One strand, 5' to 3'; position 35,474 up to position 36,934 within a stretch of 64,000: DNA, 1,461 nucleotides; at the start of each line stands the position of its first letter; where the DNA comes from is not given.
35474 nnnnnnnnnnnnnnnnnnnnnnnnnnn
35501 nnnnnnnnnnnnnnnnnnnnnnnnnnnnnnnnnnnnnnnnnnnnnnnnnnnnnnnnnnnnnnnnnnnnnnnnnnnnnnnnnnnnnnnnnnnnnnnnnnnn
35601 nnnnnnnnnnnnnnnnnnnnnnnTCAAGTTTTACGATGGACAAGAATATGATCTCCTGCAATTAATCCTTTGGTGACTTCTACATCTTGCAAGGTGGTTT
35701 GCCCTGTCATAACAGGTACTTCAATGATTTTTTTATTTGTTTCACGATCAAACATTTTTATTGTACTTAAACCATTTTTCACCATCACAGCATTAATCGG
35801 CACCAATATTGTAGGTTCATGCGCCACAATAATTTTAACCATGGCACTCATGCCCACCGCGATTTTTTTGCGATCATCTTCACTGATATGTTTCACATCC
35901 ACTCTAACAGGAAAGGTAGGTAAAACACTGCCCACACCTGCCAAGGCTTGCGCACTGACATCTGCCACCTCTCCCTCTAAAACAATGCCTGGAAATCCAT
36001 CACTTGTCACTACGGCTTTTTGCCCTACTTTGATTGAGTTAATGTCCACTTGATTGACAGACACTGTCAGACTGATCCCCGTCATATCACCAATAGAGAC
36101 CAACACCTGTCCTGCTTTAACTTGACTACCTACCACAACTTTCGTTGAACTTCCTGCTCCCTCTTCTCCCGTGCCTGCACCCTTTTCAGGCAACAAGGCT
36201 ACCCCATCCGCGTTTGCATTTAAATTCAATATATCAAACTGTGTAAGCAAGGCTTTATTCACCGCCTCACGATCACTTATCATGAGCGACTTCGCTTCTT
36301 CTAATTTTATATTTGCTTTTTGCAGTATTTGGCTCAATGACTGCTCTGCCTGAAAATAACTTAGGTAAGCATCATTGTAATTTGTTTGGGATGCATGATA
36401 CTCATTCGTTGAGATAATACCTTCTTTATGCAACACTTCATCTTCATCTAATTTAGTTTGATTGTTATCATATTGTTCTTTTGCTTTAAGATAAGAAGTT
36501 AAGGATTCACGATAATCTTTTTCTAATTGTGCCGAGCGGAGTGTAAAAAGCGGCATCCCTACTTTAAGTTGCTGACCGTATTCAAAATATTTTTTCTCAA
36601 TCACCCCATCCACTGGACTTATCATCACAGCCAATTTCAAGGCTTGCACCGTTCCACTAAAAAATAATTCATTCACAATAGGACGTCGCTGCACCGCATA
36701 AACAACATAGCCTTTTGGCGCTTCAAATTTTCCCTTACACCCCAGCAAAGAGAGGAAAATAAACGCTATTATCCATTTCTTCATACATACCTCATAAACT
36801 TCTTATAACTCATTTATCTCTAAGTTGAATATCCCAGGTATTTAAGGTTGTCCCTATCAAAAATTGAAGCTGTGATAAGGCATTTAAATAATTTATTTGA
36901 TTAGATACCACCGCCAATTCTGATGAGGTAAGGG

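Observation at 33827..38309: TolC-HlyD-ABC(ATPase only) operon translationally coupled to an ankyrin-like protein gene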

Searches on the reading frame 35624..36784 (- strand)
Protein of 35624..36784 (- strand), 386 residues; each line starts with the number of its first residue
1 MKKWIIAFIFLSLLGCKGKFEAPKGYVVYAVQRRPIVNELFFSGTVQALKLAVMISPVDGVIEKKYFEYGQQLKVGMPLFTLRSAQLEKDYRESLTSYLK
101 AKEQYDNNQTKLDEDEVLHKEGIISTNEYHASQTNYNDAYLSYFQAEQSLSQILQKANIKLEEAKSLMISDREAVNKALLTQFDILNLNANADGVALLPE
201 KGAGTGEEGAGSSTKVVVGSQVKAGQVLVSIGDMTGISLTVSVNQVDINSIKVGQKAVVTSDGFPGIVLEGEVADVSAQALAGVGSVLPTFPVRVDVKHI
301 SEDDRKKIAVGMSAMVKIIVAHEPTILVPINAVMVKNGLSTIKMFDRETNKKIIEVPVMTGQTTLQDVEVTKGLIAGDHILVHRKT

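Call 3: search_protein_families(library=pfam, proteins=[window:35624-36784:-], max_evalue=0.1)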
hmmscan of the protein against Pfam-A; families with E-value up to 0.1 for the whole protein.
window:35624-36784:- (386 aa): 7 families
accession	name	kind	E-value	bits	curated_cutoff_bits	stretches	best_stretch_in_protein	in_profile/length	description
PF13437.12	HlyD_3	-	3.2e-14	54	22.2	1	215-311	14-106/106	HlyD family secretion protein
PF16576.10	HlyD_D23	-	4e-12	46.3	30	1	49-279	17-187/214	Barrel-sandwich domain of CusB or HlyD membrane-fusion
PF00364.28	Biotin_lipoyl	-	0.0002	21.6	22.1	0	204-234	9-39/73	Biotin-requiring enzyme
PF12001.13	DUF3496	-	0.013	16.3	23.3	1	134-182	31-78/109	Domain of unknown function (DUF3496)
PF13533.13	Biotin_lipoyl_2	-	0.019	15.3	29.8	0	216-231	16-31/32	Biotin-lipoyl like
PF03627.19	PapG_N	-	0.023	14.8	25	1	1-32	1-32/226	PapG carbohydrate binding domain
PF05896.17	NQRA_N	-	0.069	13.8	25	0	213-260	41-87/94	NqrA N-terminal barrel-sandwich hybrid domain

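Call 4: search_protein_families(library=ncbifam, proteins=[window:35624-36784:-], max_evalue=0.1)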
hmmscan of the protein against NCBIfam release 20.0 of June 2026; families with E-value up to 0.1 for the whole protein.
window:35624-36784:- (386 aa): 17 families
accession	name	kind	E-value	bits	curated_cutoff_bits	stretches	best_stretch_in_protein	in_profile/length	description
TIGR01730.1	RND_mfp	subfamily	3.6e-28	98.5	94.9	2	214-382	148-307/322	efflux RND transporter periplasmic adaptor subunit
NF007132.1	PRK09578.1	equivalog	6.7e-12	44.9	512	2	21-167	35-177/396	MexX/AxyX family multidrug efflux RND transporter periplasmic adaptor subunit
TIGR00999.1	8a0102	subfamily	6.6e-11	41.8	319.3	2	215-382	107-264/271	CzcB/NccB family metal efflux transporter periplasmic adaptor subunit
TIGR00998.1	8a0101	subfamily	7.1e-11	41.6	390.8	2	86-296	105-313/334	EmrA/EmrK family multidrug efflux transporter periplasmic adaptor subunit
NF038010.1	ABC_adapt_DarC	equivalog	2.4e-07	29.8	450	1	86-383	132-403/417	darobactin export ABC transporter periplasmic adaptor subunit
TIGR01843.1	type_I_hlyD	subfamily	5.1e-07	29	208.65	2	215-321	286-399/422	HlyD family type I secretion periplasmic adaptor subunit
NF008606.0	PRK11578.1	equivalog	1.9e-06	27.3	342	1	224-384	211-364/371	macrolide transporter subunit MacA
NF033138.2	RND-peri-MexC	equivalog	4.9e-06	25.9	625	1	27-164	39-172/375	MexC family multidrug efflux RND transporter periplasmic adaptor subunit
TIGR02971.1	heterocyst_DevB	subfamily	1.6e-05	24.4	129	1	102-279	110-281/327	ABC exporter membrane fusion protein, DevB family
NF033834.1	RND_adapt_MexA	exception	0.00046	19.4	750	1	30-121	42-132/373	multidrug efflux RND transporter periplasmic adaptor subunit MexA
NF007362.0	PRK09859.1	equivalog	0.00082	18.6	738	1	48-152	58-162/385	multidrug transporter subunit MdtE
NF002939.0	PRK03598.1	equivalog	0.0024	17.1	393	0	98-280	117-284/332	secretion protein HlyD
NF000272.2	OqxA_adapt_sub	exception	0.0024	16.9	835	1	34-139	50-155/391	multidrug efflux RND transporter periplasmic adaptor subunit OqxA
NF007785.0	PRK10476.1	equivalog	0.0055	15.6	376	0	100-279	125-287/347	multidrug transporter subunit MdtN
NF011715.0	PRK15136.1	equivalog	0.013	14.2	563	0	212-276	227-292/390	multidrug efflux MFS transporter periplasmic adaptor subunit EmrA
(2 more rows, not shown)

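Call 10: find_related_loci(query=window:35624-36784:-, collection=genome_contigs, flank=8000)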
Query window:35624-36784:- (386 aa) in genome_contigs; peptide patterns used: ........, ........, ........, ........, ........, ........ (x = any residue, [..] = any of these).
83 stretches matched a pattern, but none encodes a relative of the query by tblastn (E <= 1e-3).
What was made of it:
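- The source is a metagenome-assembled genome that is absent from the GTDB representative set searched (call 10).
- Tried and rejected: There was no relative and no self-hit, so the MAG or species is not in that collection (call 10).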

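Call 11: find_homologous_proteins(query=window:35624-36784:-, max_evalue=0.00001)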
Query window:35624-36784:- (386 aa): 117 proteins with E <= 0.00001 among 7548 candidates.
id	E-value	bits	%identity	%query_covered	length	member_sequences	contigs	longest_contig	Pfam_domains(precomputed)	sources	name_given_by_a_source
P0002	6.1e-244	826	100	100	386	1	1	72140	PF26002.1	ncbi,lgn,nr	ncbi:MAG: HlyD family efflux transporter periplasmic adaptor subunit [Gammaproteobacteria bacterium]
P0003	2.1e-177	608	74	96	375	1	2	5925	PF25973.1,PF26002.1,PF25990.1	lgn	-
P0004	2.8e-164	564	70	95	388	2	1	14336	PF25973.1,PF26002.1,PF25917.1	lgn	-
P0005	1.2e-161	556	68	96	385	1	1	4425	PF25973.1,PF26002.1,PF25917.1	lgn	-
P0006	8.8e-135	467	59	98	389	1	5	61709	PF25973.1,PF26002.1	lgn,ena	-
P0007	1.1e-134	467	59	98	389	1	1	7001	PF25973.1,PF26002.1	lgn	-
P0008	1.8e-133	463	57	99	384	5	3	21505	PF26002.1,PF25967.1,PF25917.1,PF25975.1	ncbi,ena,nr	ncbi:MAG: hypothetical protein A3I12_01830 [Gammaproteobacteria bacterium RIFCSPLOWO2_02_FULL_38_11]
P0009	1.9e-122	427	54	95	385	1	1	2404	PF25973.1,PF25990.1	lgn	-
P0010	5.6e-122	425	54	95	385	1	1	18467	PF25973.1,PF25990.1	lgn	-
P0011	6.6e-122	425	53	98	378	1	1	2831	PF25973.1,PF25990.1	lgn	-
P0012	5.0e-119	416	53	100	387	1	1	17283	PF26002.1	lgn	-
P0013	5.3e-114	399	54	94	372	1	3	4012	PF25973.1,PF26002.1,PF25990.1,PF25917.1,PF25954.1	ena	-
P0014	5.7e-75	271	40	98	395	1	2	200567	PF25973.1,PF25990.1,PF25917.1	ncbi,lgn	-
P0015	1.4e-70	256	41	92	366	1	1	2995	-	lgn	-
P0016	2.3e-68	249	60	57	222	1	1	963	PF26002.1,PF25990.1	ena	-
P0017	1.1e-67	247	37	99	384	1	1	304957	PF25989.1,PF25990.1,PF25967.1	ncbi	-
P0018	2.0e-67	246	36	99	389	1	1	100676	PF25973.1,PF26002.1,PF25990.1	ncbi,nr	ncbi:MAG: efflux RND transporter periplasmic adaptor subunit [Coxiellaceae bacterium]|nr:efflux RND 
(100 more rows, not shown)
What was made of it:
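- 35624..36784 (-): Periplasmic adaptor (membrane fusion protein), 386 aa. The N-terminus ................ reads as a lipobox, so it is probably a lipoprotein. It starts 25 nt after the OEP stop. Orthologues are listed in call 11.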

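Call 12: find_encoding_contigs(protein=P0004, flank=8000, max_places=2)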
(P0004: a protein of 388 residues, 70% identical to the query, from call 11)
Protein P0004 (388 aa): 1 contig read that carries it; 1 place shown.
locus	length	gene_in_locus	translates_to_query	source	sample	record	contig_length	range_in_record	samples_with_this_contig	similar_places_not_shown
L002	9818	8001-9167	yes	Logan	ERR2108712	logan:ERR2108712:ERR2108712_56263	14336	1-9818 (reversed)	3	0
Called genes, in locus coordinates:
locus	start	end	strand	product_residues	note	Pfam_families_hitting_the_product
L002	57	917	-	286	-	PF00494:SQS_PSY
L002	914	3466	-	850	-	PF01624:MutS_I, PF05188:MutS_II, PF05192:MutS_III, PF05190:MutS_IV, PF00488:MutS_V, PF27441:MutS_C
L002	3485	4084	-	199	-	PF13505:OMP_b-brl, PF01389:OmpA_membrane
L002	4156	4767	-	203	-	PF13505:OMP_b-brl, PF01389:OmpA_membrane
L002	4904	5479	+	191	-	PF04011:LemA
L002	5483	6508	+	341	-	PF01435:Peptidase_M48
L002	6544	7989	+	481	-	PF02321:OEP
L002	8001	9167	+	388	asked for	PF25917:BSH_RND (faint), PF25973:BSH_CzcB (faint), PF26002:Beta-barrel_AprE (weak)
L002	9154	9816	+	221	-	?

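Call 13: find_encoding_contigs(protein=P0006, flank=8000, max_places=2)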
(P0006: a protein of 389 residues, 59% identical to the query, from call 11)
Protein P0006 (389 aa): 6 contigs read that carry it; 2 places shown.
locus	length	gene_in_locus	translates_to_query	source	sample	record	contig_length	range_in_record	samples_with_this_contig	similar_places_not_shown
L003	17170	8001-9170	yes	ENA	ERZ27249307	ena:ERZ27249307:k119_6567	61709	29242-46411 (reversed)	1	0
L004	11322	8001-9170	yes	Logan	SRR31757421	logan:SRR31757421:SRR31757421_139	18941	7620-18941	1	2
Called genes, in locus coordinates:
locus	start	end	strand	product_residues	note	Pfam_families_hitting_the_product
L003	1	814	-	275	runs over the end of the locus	PF00494:SQS_PSY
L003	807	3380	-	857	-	PF01624:MutS_I, PF05188:MutS_II, PF05192:MutS_III, PF05190:MutS_IV, PF00488:MutS_V, PF27441:MutS_C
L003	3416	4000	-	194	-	PF13505:OMP_b-brl, PF01389:OmpA_membrane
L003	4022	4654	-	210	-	PF13505:OMP_b-brl, PF01389:OmpA_membrane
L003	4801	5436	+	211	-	PF04011:LemA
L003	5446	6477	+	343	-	PF01435:Peptidase_M48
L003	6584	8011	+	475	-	PF02321:OEP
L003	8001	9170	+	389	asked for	PF25973:BSH_CzcB (weak), PF26002:Beta-barrel_AprE (weak)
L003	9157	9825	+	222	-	PF02463:SMC_N (weak), PF00005:ABC_tran, PF13304:AAA_21 (faint)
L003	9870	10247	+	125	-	-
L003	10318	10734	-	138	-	PF01850:PIN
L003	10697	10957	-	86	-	PF02604:PhdYeFM_antitox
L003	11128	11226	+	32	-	-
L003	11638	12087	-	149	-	PF02639:DUF188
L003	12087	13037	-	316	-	PF00762:Ferrochelatase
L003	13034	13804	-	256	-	PF01061:ABC2_membrane, PF12698:ABC2_membrane_3 (weak)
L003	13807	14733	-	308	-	PF00005:ABC_tran, PF13304:AAA_21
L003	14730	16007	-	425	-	PF02646:RmuC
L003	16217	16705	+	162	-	-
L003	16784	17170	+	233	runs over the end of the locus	PF13645:YkuD_2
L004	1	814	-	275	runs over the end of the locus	PF00494:SQS_PSY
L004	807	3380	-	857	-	PF01624:MutS_I, PF05188:MutS_II, PF05192:MutS_III, PF05190:MutS_IV, PF00488:MutS_V, PF27441:MutS_C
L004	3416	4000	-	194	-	PF13505:OMP_b-brl, PF01389:OmpA_membrane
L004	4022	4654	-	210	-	PF13505:OMP_b-brl, PF01389:OmpA_membrane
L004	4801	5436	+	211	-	PF04011:LemA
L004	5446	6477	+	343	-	PF01435:Peptidase_M48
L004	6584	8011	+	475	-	PF02321:OEP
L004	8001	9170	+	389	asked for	PF25973:BSH_CzcB (weak), PF26002:Beta-barrel_AprE (weak)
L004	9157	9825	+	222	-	PF02463:SMC_N (weak), PF00005:ABC_tran, PF13304:AAA_21 (faint)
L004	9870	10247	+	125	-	-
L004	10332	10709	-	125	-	PF01850:PIN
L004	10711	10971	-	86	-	PF02604:PhdYeFM_antitox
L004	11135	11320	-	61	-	?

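Call 14: find_encoding_contigs(protein=P0008, flank=8000, max_places=2)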
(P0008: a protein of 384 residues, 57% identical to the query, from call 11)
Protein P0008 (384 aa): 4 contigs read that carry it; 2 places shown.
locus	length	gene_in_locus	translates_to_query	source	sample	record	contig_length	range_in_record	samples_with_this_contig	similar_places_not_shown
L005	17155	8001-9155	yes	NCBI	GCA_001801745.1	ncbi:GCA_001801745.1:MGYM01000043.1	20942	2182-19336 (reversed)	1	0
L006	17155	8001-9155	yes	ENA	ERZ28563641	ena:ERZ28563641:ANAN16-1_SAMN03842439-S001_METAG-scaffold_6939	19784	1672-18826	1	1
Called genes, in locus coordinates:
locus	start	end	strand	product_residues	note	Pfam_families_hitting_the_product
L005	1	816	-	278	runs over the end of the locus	PF00494:SQS_PSY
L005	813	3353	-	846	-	PF01624:MutS_I, PF05188:MutS_II, PF05192:MutS_III, PF05190:MutS_IV, PF00488:MutS_V, PF27441:MutS_C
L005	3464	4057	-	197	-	PF13505:OMP_b-brl, PF01389:OmpA_membrane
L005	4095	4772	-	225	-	PF13505:OMP_b-brl, PF01389:OmpA_membrane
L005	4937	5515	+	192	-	PF04011:LemA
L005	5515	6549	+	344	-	PF05569:Peptidase_M56 (faint), PF01435:Peptidase_M48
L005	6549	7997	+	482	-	PF02321:OEP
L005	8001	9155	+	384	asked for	PF25917:BSH_RND (faint), PF26002:Beta-barrel_AprE (weak), PF25975:CzcB_C (faint), PF25967:RND-MFP_C (weak)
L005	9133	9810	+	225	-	PF02463:SMC_N (weak), PF00005:ABC_tran, PF13401:AAA_22 (faint), PF13304:AAA_21 (faint)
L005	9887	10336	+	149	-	-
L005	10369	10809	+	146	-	-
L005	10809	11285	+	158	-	-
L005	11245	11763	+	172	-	-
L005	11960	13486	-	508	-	PF02661:Fic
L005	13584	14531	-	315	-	PF00762:Ferrochelatase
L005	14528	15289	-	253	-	PF01061:ABC2_membrane, PF12698:ABC2_membrane_3 (weak)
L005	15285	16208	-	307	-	PF00005:ABC_tran, PF13304:AAA_21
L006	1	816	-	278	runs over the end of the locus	PF00494:SQS_PSY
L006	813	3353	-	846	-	PF01624:MutS_I, PF05188:MutS_II, PF05192:MutS_III, PF05190:MutS_IV, PF00488:MutS_V, PF27441:MutS_C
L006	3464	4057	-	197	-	PF13505:OMP_b-brl, PF01389:OmpA_membrane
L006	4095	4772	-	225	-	PF13505:OMP_b-brl, PF01389:OmpA_membrane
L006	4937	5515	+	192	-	PF04011:LemA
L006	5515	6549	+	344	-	PF05569:Peptidase_M56 (faint), PF01435:Peptidase_M48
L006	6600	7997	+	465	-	PF02321:OEP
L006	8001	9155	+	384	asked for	PF25917:BSH_RND (faint), PF26002:Beta-barrel_AprE (weak), PF25975:CzcB_C (faint), PF25967:RND-MFP_C (weak)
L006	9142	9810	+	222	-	PF02463:SMC_N (weak), PF00005:ABC_tran, PF13304:AAA_21 (faint), PF13401:AAA_22 (faint)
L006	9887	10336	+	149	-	-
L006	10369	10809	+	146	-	-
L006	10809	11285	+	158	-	-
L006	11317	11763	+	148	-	-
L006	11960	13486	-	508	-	PF02661:Fic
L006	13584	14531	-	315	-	PF00762:Ferrochelatase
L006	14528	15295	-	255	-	PF01061:ABC2_membrane, PF12698:ABC2_membrane_3 (weak)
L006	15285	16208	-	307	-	PF00005:ABC_tran, PF13304:AAA_21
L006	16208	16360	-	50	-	-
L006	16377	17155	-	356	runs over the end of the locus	-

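Call 15: find_encoding_contigs(protein=P0014, flank=8000, max_places=1)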
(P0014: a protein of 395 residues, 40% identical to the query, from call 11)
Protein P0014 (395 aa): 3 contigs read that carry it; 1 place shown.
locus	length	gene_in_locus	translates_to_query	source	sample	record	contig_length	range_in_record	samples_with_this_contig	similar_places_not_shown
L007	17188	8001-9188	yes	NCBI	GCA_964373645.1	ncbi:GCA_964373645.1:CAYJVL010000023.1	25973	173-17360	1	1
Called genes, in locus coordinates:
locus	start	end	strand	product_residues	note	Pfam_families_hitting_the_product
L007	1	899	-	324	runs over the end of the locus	PF00152:tRNA-synt_2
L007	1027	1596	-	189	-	PF08207:EFP_N, PF01132:EFP, PF09285:Elong-fact-P_C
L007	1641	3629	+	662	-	PF17764:PriA_3primeBD, PF00270:DEAD, PF04851:ResIII, PF00271:Helicase_C (faint), PF18319:Zn_ribbon_PriA, PF18074:PriA_C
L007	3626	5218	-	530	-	PF13505:OMP_b-brl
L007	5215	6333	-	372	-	PF00389:2-Hacid_dh, PF02826:2-Hacid_dh_C, PF11890:DUF3410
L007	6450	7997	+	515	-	PF02321:OEP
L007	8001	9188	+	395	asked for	PF25973:BSH_CzcB (faint), PF25917:BSH_RND (faint), PF25990:Beta-barrel_YknX (faint)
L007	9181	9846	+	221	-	PF00005:ABC_tran, PF13304:AAA_21 (faint)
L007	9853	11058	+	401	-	PF12704:MacB_PCD, PF02687:FtsX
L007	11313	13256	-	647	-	PF13520:AA_permease_2, PF00324:AA_permease (weak)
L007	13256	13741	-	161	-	PF03061:4HBT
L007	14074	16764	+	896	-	PF02739:5_3_exonuc_N, PF01367:5_3_exonuc, PF01612:DNA_pol_A_exo1, PF22619:DNA_polI_exo1 (weak), PF00476:DNA_pol_A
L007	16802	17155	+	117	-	-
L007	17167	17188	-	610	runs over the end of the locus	PF13522:GATase_6, PF13537:GATase_7, PF01380:SIS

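Call 16: find_encoding_contigs(protein=P0017, flank=8000, max_places=1)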
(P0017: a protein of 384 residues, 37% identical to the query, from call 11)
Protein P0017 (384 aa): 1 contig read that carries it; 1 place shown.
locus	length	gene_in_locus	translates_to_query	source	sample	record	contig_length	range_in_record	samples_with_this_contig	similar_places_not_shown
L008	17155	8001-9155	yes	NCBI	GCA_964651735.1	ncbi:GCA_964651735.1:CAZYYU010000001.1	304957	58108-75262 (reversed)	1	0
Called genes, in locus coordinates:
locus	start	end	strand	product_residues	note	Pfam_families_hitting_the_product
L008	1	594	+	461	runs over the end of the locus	PF02874:ATP-synt_ab_N, PF00006:ATP-synt_ab, PF22919:ATP-synt_VA_C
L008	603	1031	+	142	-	PF02823:ATP-synt_DE_N, PF00401:ATP-synt_DE (weak)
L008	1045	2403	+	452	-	PF00483:NTP_transferase, PF01128:IspD, PF01983:CofC (weak), PF12804:NTP_transf_3, PF25084:LbH_EIF2B, PF25087:GMPPB_C, PF00132:Hexapep, PF14602:Hexapep_2 (weak)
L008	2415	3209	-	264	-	-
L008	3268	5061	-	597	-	-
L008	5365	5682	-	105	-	-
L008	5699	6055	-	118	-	-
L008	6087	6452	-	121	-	-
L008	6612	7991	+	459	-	PF02321:OEP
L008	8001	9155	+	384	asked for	PF25990:Beta-barrel_YknX (weak), PF25967:RND-MFP_C, PF25989:YknX_C (weak)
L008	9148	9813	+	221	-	PF00005:ABC_tran, PF02463:SMC_N (faint), PF13304:AAA_21 (faint)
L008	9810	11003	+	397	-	PF12704:MacB_PCD, PF02687:FtsX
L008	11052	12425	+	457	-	PF01210:NAD_Gly3P_dh_N (weak), PF01488:Shikimate_DH (faint), PF02254:TrkA_N, PF02558:ApbA (faint), PF13241:NAD_binding_7 (weak), PF02080:TrkA_C (weak), PF02254:TrkA_N, PF02080:TrkA_C, +2 more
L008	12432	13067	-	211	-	-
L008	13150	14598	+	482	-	PF02386:TrkH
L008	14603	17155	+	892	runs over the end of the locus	PF02739:5_3_exonuc_N, PF01367:5_3_exonuc, PF01612:DNA_pol_A_exo1, PF22619:DNA_polI_exo1, PF00476:DNA_pol_A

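Call 17: find_encoding_contigs(protein=P0018, flank=8000, max_places=1)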
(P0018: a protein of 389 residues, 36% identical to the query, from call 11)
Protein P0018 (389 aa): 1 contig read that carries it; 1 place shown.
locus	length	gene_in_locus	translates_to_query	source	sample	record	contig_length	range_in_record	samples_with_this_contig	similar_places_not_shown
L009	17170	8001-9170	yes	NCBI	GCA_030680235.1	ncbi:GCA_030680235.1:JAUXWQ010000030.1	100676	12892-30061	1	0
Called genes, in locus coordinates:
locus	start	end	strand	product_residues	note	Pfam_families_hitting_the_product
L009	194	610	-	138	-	PF00196:GerE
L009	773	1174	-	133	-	PF01521:Fe-S_biosyn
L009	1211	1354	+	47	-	-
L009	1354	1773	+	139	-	PF03653:UPF0093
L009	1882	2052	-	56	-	PF00301:Rubredoxin, PF21349:RUBY_RBDX (faint)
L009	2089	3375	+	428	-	PF00202:Aminotran_3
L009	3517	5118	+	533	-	PF02321:OEP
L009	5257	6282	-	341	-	PF00389:2-Hacid_dh, PF02826:2-Hacid_dh_C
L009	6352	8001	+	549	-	PF02321:OEP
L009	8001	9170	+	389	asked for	PF25973:BSH_CzcB (weak), PF25990:Beta-barrel_YknX (weak), PF26002:Beta-barrel_AprE (faint)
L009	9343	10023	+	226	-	PF02463:SMC_N (faint), PF00005:ABC_tran, PF13304:AAA_21 (faint)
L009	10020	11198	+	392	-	PF12704:MacB_PCD, PF02687:FtsX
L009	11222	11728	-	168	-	PF03061:4HBT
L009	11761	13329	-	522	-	PF00324:AA_permease, PF13520:AA_permease_2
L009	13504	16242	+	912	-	-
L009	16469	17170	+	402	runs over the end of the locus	-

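Call 26: find_homologous_proteins(query=A1, max_evalue=1e-20)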
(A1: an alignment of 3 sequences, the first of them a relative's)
Query A1 (3 sequences) (401 aa, profile of the alignment): 7941 proteins with E <= 1e-20 among 8000 candidates; the best 120 are listed.
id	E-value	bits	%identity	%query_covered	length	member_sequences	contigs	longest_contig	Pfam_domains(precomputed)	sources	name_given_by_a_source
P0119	1.4e-219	747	100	100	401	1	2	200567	PF02687.28,PF12704.15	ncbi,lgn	-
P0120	1.3e-214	731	49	100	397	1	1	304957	PF02687.28,PF12704.15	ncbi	-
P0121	5.8e-211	719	55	97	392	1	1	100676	PF02687.28,PF12704.15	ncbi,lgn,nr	ncbi:MAG: ABC transporter permease [Coxiellaceae bacterium]|nr:ABC transporter permease [Coxiellacea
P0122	2.4e-198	677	49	100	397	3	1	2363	PF02687.28,PF12704.15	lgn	-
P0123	2.4e-191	654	71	100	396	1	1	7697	PF02687.28,PF12704.15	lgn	-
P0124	9.6e-191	652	70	100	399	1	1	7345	PF02687.28,PF12704.15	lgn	-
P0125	1.8e-190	651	72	100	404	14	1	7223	PF02687.28,PF12704.15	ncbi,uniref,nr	ncbi:ABC transporter permease [Coxiella burnetii]|uniref:ABC transporter permease n=2 Tax=Coxiella b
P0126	2.4e-189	647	54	99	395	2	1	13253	PF02687.28,PF12704.15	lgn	-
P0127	9.6e-189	645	70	100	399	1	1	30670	PF02687.28,PF12704.15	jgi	-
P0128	3.1e-188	644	71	100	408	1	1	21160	PF02687.28,PF12704.15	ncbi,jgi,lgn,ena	jgi:putative ABC transport system permease protein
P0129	5.8e-188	643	74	100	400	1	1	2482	PF02687.28,PF12704.15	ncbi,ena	-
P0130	6.5e-188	643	70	100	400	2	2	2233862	PF02687.28,PF12704.15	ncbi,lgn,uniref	ncbi:ABC transporter permease [Candidiatus Paracoxiella cheracis]|uniref:ABC transporter permease n=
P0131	7.9e-187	639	69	100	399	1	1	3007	PF02687.28,PF12704.15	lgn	-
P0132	7.6e-186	636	71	99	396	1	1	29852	PF02687.28,PF12704.15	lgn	-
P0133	1.8e-185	635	70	100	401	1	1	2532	PF02687.28,PF12704.15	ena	-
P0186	4.2e-172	591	53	100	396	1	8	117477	PF02687.28,PF12704.15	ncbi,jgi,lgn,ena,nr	ncbi:MAG: hypothetical protein ACD_42C00486G0003 [uncultured bacterium]|nr:MAG: hypothetical protein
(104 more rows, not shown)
